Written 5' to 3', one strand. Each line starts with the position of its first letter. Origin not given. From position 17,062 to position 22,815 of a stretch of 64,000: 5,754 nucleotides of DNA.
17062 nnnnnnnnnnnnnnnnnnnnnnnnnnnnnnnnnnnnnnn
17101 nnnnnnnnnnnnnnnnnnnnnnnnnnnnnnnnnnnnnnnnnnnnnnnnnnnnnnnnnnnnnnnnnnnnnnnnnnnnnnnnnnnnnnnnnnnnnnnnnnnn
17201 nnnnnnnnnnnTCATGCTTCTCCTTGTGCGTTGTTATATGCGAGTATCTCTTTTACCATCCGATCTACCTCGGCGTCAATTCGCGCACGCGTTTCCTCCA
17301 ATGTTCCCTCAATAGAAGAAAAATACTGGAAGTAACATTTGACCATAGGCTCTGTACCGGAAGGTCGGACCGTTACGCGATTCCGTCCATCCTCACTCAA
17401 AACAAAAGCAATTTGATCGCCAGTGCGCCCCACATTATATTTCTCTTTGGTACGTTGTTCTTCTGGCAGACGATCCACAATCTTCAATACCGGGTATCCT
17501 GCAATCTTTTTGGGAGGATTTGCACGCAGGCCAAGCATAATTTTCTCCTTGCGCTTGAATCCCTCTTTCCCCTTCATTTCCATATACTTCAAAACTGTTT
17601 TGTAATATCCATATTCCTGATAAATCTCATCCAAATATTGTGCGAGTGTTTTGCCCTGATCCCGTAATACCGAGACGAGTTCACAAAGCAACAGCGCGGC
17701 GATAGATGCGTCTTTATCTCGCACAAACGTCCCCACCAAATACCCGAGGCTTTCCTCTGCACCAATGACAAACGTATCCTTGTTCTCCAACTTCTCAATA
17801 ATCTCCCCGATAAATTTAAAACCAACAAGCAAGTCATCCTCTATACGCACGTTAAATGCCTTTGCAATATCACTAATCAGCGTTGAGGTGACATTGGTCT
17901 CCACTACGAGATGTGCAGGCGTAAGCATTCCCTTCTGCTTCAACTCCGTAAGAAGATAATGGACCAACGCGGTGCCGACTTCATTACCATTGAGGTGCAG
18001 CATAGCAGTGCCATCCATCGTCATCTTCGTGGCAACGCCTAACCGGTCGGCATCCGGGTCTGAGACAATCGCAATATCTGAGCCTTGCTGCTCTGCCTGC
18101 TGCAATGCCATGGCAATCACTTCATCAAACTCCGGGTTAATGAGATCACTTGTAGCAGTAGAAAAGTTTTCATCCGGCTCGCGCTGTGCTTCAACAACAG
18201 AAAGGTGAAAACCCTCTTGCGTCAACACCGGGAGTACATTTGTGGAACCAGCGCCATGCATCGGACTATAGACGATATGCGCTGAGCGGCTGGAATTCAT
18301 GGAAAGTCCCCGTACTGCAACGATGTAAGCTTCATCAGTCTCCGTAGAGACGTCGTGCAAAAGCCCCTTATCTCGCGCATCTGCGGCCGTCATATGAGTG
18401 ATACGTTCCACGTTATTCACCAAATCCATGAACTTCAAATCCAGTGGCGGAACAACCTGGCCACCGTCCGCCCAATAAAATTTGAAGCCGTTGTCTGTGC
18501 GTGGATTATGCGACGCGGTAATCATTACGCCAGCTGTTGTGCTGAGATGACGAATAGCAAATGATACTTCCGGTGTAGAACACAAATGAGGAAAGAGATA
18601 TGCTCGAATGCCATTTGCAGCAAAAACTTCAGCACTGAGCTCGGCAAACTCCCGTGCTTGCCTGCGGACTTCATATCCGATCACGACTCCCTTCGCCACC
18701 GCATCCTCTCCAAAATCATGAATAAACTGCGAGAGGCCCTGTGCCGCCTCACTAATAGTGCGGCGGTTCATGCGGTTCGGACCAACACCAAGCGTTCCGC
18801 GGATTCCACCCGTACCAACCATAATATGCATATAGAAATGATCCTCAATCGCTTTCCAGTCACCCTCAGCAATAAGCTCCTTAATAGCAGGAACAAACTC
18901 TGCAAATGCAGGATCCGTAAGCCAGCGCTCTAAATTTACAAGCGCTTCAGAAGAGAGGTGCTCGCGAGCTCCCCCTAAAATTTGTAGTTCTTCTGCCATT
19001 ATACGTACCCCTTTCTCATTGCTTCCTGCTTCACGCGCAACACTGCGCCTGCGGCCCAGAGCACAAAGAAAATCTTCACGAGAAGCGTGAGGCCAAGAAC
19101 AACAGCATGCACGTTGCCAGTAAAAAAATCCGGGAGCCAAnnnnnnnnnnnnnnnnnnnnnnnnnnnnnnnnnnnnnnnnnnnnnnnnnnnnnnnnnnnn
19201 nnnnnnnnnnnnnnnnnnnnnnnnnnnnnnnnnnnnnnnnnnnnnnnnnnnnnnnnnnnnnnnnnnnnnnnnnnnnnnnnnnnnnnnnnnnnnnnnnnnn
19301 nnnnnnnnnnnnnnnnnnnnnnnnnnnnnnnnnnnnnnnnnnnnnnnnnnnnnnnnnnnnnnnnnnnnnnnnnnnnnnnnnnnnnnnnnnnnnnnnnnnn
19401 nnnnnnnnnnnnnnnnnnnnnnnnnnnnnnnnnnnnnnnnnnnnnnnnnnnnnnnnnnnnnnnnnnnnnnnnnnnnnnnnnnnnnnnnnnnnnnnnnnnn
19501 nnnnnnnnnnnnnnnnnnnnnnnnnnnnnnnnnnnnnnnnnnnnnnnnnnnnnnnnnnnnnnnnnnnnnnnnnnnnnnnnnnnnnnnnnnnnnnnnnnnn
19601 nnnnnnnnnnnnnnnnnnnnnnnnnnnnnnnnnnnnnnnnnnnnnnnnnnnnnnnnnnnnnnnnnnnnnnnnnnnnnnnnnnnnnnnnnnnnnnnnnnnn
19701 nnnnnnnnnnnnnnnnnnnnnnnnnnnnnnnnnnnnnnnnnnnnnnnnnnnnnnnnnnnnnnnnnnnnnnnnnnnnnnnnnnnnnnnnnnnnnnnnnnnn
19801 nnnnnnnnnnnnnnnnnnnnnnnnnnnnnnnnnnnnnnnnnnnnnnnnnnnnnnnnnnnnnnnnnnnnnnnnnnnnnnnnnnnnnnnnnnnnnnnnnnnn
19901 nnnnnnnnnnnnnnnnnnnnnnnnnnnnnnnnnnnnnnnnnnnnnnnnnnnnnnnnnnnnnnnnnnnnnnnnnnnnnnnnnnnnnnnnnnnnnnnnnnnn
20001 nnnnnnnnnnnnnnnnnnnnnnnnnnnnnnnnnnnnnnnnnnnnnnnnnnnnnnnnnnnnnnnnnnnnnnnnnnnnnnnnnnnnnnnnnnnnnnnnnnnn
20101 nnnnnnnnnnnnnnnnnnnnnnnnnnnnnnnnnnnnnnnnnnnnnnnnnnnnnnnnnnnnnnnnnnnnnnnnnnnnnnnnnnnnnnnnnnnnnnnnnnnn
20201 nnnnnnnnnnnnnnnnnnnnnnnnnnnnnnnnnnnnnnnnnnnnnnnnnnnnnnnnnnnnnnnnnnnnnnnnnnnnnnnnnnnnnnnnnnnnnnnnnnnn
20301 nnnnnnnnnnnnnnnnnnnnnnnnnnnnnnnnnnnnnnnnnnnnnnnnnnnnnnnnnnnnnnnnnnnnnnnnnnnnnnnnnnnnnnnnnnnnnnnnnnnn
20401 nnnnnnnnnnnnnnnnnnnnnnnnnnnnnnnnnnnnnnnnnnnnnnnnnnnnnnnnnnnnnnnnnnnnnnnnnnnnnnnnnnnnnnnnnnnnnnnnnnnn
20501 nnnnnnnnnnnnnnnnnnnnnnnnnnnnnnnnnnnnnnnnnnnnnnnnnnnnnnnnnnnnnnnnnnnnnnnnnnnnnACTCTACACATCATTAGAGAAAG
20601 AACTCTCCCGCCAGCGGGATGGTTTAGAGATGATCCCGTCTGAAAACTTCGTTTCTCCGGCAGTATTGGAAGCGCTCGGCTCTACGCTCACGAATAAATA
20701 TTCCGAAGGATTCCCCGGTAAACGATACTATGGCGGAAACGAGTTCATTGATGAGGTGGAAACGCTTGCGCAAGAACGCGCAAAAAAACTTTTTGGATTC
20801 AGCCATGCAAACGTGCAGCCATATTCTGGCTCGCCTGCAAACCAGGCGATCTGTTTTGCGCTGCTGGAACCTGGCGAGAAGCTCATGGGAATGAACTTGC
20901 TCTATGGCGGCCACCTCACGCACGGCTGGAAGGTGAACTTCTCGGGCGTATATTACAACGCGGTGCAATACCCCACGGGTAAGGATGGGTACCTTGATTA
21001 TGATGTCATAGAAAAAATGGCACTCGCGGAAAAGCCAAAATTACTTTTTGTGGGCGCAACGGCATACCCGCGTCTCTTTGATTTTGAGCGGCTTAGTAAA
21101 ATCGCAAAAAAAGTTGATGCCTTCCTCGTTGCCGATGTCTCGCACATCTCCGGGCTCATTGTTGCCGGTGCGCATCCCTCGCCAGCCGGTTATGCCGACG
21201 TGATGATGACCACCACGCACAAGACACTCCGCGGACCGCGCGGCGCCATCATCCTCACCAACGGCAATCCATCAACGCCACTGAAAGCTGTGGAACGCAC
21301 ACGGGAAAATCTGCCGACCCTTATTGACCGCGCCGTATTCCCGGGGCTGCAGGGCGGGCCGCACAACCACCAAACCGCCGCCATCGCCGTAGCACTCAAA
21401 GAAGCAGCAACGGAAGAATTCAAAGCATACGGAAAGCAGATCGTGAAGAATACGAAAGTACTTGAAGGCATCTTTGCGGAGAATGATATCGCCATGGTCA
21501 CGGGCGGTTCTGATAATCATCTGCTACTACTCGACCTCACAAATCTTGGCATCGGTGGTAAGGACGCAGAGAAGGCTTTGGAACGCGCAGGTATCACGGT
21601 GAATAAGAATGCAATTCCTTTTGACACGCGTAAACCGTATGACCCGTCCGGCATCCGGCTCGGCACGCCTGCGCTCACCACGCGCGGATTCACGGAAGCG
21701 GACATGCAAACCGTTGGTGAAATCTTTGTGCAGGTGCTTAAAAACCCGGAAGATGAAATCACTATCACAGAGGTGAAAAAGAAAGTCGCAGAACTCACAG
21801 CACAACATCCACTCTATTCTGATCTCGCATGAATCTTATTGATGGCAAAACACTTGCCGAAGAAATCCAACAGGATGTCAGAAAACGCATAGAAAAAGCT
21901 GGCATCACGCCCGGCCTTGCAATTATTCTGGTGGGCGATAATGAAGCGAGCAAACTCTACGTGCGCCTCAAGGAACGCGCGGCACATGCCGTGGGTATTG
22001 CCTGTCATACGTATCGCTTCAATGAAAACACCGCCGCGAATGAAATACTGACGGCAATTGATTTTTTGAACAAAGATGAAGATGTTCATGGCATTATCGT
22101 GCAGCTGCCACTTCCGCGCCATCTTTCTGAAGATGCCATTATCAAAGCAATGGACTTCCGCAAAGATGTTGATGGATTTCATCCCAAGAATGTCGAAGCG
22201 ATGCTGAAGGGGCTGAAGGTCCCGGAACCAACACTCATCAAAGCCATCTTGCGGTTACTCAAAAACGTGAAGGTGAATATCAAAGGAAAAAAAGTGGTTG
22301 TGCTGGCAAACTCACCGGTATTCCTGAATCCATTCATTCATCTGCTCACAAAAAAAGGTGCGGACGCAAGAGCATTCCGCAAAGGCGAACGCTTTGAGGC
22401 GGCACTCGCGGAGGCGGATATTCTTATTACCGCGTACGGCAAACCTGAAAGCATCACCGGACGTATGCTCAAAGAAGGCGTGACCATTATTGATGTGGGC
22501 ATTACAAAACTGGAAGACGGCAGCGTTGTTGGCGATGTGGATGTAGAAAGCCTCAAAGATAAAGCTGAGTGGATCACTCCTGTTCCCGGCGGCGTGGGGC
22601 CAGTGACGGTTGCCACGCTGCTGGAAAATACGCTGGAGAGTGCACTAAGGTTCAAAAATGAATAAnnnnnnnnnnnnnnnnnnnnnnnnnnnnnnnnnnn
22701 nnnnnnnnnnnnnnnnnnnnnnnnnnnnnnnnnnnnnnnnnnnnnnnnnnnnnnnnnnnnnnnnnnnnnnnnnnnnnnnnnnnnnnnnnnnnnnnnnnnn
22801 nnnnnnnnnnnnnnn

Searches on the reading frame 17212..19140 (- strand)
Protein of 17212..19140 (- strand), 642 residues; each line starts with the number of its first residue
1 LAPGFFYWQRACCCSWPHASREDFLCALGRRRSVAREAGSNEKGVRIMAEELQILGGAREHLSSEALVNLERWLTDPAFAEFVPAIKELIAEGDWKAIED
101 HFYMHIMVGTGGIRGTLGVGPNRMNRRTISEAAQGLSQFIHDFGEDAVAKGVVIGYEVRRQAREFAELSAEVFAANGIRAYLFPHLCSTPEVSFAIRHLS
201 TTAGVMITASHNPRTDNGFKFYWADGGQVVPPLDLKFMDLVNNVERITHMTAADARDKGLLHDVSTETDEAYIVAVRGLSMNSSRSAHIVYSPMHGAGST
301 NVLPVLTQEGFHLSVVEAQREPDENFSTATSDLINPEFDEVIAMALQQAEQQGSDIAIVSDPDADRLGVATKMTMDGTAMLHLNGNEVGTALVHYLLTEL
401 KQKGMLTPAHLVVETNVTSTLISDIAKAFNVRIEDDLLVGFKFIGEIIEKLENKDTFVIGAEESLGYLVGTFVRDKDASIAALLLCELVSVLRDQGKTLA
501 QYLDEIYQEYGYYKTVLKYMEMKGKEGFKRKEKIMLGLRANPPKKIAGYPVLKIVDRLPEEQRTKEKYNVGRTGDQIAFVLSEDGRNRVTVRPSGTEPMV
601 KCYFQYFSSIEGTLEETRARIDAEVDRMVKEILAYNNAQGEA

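Call 6: search_protein_families(library=pfam, proteins=[window:17212-19140:-])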
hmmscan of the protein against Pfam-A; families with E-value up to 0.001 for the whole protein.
window:17212-19140:- (642 aa): 4 families
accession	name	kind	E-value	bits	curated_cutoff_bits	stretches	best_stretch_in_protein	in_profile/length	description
PF02878.22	PGM_PMM_I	-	5.8e-34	117.2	22.5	1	107-243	3-133/138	Phosphoglucomutase/phosphomannomutase, alpha/beta/alpha domain I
PF02879.22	PGM_PMM_II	-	2e-19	70.4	29.3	1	280-372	14-101/103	Phosphoglucomutase/phosphomannomutase, alpha/beta/alpha domain II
PF02880.22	PGM_PMM_III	-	5.2e-17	62.5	20.7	1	384-510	1-115/115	Phosphoglucomutase/phosphomannomutase, alpha/beta/alpha domain III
PF00408.26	PGM_PMM_IV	-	6.6e-06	26.5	23.1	1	572-606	20-52/68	Phosphoglucomutase/phosphomannomutase, C-terminal domain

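Call 17: search_protein_families(library=ncbifam, proteins=[window:17212-19140:-], max_evalue=0.01)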
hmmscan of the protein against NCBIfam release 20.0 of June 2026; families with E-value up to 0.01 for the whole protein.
window:17212-19140:- (642 aa): 7 families
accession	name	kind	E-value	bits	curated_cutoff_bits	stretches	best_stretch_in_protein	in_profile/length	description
TIGR03990.1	Arch_GlmM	equivalog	1.8e-37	129.3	439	1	107-522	3-377/444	phosphoglucosamine mutase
TIGR01455.1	glmM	equivalog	3e-23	82.2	447.55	1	109-507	2-365/442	phosphoglucosamine mutase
TIGR01132.1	pgm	equivalog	2.7e-20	72.3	778.05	1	105-632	39-544/546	phosphoglucomutase (alpha-D-glucose-1,6-bisphosphate-dependent)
NF007088.0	PRK09542.1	equivalog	6.9e-17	61.6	618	1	121-510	22-372/456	phosphomannomutase/phosphoglucomutase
NF005737.0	PRK07564.1-1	equivalog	4.1e-13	48.8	378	2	138-261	39-164/543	alpha-D-glucose phosphate-specific phosphoglucomutase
NF046027.1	PhglucPhmanMutPgmG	equivalog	3.5e-10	39.2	600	1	147-370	42-249/460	phosphoglucomutase/phosphomannomutase PgmG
NF011943.0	PRK15414.1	subfamily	5.9e-07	28.8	801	1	143-367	32-251/456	phosphomannomutase CpsG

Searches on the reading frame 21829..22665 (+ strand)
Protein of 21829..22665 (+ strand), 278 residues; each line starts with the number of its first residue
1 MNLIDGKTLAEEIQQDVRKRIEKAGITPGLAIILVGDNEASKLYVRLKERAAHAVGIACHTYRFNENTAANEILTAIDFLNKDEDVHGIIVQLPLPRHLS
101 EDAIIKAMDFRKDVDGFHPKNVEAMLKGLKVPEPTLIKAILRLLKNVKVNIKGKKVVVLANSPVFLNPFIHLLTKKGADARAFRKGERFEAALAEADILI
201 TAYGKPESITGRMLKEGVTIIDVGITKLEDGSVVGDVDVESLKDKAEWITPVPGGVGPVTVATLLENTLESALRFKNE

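Call 50: search_protein_families(library=pfam, proteins=[window:21829-22665:+], max_evalue=0.001)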
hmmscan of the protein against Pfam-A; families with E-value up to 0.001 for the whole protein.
window:21829-22665:+ (278 aa): 2 families
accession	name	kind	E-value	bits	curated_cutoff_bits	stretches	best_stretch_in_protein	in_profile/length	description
PF02882.25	THF_DHG_CYH_C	-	9.6e-44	149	27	1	118-274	1-158/160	Tetrahydrofolate dehydrogenase/cyclohydrolase, NAD(P)-binding domain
PF00763.28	THF_DHG_CYH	-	8e-39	132.9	32.8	1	4-115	1-115/115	Tetrahydrofolate dehydrogenase/cyclohydrolase, catalytic domain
